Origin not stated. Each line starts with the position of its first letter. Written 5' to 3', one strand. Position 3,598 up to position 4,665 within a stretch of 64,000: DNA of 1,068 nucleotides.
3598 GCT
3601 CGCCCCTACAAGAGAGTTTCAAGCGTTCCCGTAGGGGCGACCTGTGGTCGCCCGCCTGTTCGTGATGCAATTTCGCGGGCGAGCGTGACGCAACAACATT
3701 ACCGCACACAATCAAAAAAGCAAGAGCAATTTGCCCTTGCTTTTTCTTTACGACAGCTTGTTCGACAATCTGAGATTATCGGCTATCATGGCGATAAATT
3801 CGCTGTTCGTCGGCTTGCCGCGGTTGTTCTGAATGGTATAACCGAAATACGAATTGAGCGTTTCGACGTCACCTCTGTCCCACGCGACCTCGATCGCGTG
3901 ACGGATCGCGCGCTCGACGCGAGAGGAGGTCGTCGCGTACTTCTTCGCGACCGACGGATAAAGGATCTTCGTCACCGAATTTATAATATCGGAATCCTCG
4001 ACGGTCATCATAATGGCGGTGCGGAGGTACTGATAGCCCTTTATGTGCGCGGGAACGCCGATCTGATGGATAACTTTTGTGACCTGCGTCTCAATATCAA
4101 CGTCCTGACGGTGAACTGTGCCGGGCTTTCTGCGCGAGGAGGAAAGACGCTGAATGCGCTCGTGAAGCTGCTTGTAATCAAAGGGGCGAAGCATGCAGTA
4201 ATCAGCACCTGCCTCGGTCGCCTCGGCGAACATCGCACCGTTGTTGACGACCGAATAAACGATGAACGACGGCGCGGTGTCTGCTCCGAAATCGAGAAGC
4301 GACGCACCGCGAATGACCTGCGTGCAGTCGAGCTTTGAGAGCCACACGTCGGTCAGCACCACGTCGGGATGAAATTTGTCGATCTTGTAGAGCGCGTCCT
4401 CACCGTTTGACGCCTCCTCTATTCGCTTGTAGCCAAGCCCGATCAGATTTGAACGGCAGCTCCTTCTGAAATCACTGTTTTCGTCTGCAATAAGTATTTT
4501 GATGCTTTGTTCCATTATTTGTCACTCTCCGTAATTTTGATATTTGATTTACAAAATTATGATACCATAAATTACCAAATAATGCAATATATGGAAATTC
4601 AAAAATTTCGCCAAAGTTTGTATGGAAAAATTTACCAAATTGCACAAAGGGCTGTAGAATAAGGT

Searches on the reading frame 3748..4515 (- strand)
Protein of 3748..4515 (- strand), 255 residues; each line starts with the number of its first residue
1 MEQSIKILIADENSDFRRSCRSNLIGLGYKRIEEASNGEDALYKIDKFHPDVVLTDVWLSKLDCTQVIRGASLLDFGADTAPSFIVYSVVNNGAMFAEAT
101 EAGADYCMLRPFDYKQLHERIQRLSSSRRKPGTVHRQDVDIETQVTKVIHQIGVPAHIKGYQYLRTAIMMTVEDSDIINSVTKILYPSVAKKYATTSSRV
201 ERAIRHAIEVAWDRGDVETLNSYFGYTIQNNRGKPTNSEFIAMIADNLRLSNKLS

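Call 30: find_encoding_contigs(protein=window:3748-4515:-, flank=2500, max_places=10)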
Protein window:3748-4515:- (255 aa): 15 contigs read that carry it; 10 places shown.
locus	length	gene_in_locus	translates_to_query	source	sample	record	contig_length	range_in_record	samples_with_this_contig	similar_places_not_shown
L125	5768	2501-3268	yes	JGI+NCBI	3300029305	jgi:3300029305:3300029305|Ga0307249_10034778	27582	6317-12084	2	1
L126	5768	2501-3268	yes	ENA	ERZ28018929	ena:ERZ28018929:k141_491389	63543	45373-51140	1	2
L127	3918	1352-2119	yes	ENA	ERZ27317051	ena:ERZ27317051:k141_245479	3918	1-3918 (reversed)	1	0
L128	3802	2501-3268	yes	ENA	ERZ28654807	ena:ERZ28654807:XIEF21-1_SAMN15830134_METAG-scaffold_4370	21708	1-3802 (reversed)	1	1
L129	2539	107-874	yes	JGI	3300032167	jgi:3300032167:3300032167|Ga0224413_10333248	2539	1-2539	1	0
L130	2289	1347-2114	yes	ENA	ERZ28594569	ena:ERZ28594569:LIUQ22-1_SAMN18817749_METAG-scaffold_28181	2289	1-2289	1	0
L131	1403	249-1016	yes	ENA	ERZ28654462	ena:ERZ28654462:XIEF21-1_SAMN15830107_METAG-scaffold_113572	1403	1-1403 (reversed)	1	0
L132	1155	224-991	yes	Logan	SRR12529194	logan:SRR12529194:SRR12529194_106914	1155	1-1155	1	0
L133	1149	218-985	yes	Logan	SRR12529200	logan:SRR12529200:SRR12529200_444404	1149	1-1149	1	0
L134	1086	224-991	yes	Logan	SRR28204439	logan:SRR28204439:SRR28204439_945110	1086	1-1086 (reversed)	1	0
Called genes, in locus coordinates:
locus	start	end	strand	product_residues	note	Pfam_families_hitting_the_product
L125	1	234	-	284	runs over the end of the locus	PF01522:Polysacc_deac_1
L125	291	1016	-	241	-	-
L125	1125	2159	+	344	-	PF08486:SpoIID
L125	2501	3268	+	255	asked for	PF00072:Response_reg, PF08769:Spo0A_C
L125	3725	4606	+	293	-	PF19293:CdaA_N, PF02457:DAC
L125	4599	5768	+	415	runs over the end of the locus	PF07949:YbbR (faint)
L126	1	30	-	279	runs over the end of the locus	PF01522:Polysacc_deac_1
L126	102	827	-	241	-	-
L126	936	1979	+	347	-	PF08486:SpoIID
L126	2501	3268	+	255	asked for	PF00072:Response_reg, PF08769:Spo0A_C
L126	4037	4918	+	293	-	PF19293:CdaA_N, PF02457:DAC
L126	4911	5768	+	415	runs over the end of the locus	PF07949:YbbR (faint)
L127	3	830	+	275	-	?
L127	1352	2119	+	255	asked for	PF00072:Response_reg, PF08769:Spo0A_C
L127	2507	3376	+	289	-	PF13306:LRR_5, PF13855:LRR_8 (faint), PF13306:LRR_5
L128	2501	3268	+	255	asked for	PF00072:Response_reg, PF08769:Spo0A_C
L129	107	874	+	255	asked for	PF00072:Response_reg, PF08769:Spo0A_C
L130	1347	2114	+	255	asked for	PF00072:Response_reg, PF08769:Spo0A_C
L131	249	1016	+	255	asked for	PF00072:Response_reg, PF08769:Spo0A_C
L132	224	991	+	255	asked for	PF00072:Response_reg, PF08769:Spo0A_C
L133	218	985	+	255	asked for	PF00072:Response_reg, PF08769:Spo0A_C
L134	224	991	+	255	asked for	PF00072:Response_reg, PF08769:Spo0A_C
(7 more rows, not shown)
